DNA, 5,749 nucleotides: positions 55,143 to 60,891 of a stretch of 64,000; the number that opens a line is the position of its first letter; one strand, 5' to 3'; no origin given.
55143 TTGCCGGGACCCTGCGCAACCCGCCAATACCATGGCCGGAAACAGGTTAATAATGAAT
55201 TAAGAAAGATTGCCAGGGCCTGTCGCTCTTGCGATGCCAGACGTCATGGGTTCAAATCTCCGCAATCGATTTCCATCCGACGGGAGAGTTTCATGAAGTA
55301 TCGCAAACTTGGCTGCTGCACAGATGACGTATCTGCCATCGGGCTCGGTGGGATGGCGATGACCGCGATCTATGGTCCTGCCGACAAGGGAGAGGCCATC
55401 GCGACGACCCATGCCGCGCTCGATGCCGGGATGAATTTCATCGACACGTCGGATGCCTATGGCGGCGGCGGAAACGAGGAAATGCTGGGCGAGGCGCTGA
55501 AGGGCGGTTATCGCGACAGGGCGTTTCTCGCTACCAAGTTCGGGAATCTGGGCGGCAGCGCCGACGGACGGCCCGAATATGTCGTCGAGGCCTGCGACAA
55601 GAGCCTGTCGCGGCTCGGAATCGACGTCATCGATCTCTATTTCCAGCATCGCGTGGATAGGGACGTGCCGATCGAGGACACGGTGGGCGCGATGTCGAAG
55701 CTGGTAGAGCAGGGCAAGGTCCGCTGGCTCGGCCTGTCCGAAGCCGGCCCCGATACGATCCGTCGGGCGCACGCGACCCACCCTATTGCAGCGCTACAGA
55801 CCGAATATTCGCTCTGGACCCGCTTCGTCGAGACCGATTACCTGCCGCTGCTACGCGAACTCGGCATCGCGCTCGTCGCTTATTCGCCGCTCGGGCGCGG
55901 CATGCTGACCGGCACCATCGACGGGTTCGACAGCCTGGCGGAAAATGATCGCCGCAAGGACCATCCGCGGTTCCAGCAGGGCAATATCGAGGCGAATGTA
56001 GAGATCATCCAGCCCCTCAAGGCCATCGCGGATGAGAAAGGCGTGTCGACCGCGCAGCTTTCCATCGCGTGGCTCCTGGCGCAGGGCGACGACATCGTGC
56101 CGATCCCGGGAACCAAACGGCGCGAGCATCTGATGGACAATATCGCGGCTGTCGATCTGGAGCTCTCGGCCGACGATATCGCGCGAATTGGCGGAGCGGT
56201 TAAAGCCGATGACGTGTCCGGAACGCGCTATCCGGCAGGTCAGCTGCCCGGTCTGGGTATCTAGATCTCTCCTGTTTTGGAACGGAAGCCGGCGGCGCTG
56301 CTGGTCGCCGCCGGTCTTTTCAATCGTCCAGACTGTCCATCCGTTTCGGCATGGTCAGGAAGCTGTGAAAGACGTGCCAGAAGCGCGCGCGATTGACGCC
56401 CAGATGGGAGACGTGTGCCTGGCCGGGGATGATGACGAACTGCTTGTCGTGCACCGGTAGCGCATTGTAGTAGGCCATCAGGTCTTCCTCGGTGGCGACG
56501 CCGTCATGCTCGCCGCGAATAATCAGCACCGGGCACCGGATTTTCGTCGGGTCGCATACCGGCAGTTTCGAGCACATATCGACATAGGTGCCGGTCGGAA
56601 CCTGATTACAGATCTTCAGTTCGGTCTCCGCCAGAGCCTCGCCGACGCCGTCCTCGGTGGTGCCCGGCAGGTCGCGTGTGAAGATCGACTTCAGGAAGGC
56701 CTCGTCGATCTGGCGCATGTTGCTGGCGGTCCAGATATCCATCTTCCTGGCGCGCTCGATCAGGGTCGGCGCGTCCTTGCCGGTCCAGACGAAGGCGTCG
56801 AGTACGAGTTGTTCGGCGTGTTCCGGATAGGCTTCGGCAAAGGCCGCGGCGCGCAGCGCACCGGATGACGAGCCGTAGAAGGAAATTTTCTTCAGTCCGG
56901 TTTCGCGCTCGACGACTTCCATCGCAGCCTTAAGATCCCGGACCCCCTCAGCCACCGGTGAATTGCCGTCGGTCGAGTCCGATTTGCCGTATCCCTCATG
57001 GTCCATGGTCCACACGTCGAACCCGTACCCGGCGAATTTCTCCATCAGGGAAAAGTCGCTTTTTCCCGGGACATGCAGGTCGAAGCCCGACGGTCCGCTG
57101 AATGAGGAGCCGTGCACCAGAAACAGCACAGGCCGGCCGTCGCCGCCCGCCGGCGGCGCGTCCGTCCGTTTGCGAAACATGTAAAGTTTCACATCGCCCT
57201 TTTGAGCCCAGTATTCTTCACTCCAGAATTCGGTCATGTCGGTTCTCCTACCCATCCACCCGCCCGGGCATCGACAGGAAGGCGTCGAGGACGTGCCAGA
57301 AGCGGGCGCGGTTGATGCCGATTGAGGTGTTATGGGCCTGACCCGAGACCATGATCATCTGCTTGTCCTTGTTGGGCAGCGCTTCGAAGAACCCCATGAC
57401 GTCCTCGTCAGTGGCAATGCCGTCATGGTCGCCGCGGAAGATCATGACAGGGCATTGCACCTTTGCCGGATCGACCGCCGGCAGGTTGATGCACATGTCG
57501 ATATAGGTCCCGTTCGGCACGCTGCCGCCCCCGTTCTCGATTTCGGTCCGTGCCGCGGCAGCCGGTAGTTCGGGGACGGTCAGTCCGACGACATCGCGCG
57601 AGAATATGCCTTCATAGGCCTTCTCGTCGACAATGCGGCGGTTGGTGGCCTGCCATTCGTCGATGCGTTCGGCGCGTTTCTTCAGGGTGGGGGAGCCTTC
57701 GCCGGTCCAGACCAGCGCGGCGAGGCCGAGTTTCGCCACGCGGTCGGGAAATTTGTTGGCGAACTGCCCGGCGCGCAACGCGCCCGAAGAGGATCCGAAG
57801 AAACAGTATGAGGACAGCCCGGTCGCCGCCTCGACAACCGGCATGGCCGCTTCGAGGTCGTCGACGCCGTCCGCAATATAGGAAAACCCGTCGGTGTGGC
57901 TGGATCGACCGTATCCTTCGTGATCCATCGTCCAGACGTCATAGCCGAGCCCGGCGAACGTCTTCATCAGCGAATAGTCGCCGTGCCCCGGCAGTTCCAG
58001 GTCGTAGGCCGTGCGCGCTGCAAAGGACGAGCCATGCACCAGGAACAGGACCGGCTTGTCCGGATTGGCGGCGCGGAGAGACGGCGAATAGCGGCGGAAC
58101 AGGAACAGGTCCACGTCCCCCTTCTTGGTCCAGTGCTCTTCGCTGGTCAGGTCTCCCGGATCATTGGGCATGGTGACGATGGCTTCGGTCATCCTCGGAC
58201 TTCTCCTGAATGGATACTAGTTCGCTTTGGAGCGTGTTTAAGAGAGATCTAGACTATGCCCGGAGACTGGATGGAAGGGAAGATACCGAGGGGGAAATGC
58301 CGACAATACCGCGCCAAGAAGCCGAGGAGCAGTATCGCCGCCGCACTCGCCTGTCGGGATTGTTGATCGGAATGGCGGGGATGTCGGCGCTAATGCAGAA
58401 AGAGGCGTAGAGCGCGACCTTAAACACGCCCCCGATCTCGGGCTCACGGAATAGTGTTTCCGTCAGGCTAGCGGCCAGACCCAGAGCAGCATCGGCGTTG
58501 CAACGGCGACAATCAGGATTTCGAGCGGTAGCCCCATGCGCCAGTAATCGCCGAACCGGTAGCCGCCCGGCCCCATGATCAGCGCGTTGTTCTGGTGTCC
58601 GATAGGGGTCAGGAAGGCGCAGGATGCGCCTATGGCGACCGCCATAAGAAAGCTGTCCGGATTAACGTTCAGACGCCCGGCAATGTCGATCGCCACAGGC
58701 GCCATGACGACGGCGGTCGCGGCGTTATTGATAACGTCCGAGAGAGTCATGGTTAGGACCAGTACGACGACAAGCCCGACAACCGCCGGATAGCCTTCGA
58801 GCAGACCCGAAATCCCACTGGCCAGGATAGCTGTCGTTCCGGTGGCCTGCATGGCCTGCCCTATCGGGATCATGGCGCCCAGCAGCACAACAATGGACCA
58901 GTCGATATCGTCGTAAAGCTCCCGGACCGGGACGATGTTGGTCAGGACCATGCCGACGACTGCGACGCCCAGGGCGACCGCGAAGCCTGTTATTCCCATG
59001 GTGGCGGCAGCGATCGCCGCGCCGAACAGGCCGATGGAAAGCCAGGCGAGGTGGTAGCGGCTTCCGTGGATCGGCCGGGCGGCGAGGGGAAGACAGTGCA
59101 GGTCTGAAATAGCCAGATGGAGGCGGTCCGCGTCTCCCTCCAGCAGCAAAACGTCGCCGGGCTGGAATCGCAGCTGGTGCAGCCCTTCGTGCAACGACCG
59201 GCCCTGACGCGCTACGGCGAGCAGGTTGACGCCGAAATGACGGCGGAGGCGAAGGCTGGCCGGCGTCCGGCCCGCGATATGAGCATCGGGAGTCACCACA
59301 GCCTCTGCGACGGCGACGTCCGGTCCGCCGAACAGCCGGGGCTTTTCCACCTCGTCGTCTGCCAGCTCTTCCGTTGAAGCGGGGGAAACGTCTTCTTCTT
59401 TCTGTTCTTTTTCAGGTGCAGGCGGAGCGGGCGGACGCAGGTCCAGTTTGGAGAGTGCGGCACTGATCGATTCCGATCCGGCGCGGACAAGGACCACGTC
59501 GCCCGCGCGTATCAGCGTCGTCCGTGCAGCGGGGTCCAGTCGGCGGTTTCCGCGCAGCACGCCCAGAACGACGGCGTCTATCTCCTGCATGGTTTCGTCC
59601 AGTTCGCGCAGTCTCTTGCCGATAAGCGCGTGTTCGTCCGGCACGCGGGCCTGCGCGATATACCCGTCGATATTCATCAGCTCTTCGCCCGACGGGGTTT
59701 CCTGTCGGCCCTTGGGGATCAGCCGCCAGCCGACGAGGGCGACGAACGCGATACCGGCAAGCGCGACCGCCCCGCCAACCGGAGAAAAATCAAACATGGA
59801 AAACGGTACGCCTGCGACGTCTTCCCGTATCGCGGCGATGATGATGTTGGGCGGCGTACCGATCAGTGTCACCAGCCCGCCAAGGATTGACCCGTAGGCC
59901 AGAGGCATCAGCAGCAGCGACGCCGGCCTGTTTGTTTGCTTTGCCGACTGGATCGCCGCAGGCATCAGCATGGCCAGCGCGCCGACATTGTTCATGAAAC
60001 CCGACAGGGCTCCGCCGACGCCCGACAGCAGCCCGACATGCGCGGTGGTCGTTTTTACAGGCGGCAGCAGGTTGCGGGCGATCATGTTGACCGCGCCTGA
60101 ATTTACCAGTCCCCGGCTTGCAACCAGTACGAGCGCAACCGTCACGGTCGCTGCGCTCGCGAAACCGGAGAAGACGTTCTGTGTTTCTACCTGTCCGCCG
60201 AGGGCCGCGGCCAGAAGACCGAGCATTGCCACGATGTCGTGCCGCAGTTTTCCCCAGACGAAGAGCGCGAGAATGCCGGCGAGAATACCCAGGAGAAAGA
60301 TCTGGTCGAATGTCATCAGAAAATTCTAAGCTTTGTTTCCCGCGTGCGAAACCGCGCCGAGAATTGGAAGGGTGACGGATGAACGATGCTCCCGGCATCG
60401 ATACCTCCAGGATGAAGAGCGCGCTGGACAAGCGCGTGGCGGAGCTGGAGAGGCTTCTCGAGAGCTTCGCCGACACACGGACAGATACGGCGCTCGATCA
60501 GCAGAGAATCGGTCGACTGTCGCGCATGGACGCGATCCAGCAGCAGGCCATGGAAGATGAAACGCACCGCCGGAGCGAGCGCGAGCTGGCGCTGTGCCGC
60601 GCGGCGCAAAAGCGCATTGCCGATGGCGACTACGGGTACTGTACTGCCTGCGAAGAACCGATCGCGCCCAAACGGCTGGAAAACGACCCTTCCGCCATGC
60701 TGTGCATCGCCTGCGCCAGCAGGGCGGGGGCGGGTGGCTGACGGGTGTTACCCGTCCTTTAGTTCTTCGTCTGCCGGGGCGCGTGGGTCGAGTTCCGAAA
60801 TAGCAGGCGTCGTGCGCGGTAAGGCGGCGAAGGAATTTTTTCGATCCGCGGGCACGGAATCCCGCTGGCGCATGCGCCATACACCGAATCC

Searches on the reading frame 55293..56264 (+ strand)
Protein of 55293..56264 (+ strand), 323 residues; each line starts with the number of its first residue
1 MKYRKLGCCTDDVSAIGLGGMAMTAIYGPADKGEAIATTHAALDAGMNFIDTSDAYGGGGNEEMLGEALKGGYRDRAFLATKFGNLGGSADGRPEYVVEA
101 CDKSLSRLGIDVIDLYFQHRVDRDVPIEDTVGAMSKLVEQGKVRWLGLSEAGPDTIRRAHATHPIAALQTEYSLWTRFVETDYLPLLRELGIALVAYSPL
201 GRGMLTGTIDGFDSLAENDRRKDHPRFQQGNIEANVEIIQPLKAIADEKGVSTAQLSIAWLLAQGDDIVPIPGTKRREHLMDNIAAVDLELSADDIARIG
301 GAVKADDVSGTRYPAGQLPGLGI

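Call 30: search_protein_families(library=ncbifam, proteins=[window:55293-56264:+], max_evalue=0.001)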
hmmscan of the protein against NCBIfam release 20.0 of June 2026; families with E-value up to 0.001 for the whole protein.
window:55293-56264:+ (323 aa): 7 families
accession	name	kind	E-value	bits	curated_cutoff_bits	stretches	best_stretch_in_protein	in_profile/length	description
NF049922.1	MethglyxlRedYdjG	equivalog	4.3e-47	160.7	550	1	1-300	1-318/326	NADH-dependent methylglyoxal reductase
NF007695.0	PRK10376.1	subfamily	8.9e-35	120.2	280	2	10-201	14-216/290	oxidoreductase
NF007388.0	PRK09912.1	subfamily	8.5e-32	110.4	448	1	1-303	13-332/346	L-glyceraldehyde 3-phosphate reductase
TIGR01293.1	Kv_beta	subfamily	1.9e-29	102.7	365.4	1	1-291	1-305/319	voltage-dependent potassium channel subunit beta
NF008377.0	PRK11172.1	equivalog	6e-18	65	327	2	242-301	192-249/267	2,5-didehydrogluconate reductase DkgB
NF007912.0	PRK10625.1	equivalog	1.6e-17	63.9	415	1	1-299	1-334/346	NADP(H)-dependent aldo-keto reductase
NF008598.0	PRK11565.1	equivalog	9.1e-13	47.9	425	1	30-158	25-147/275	2,5-didehydrogluconate reductase DkgA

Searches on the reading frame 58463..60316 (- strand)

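Call 70: search_protein_families(library=pfam, proteins=[window:58463-60316:-], max_evalue=0.0001)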
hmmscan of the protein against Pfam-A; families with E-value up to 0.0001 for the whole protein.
window:58463-60316:- (617 aa): 3 families
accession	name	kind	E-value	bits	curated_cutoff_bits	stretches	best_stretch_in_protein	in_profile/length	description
PF03600.22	CitMHS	-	2.1e-77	260.9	31.9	2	17-546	2-318/336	Citrate transporter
PF02080.26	TrkA_C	-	1.8e-21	76.3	27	2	336-401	1-65/71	TrkA-C domain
PF00939.25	Na_sulph_symp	-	4.4e-14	52.8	27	1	423-615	272-467/472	Sodium:sulfate symporter transmembrane region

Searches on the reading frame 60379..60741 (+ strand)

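Call 70: search_protein_families(library=pfam, proteins=[window:60379-60741:+], max_evalue=0.0001)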
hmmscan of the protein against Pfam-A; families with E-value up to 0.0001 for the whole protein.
window:60379-60741:+ (120 aa): 1 family
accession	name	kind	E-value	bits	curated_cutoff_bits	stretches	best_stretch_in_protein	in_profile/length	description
PF01258.23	zf-dskA_traR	-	3.1e-09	37.1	24.9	1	83-115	1-33/36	Prokaryotic dksA/traR C4-type zinc finger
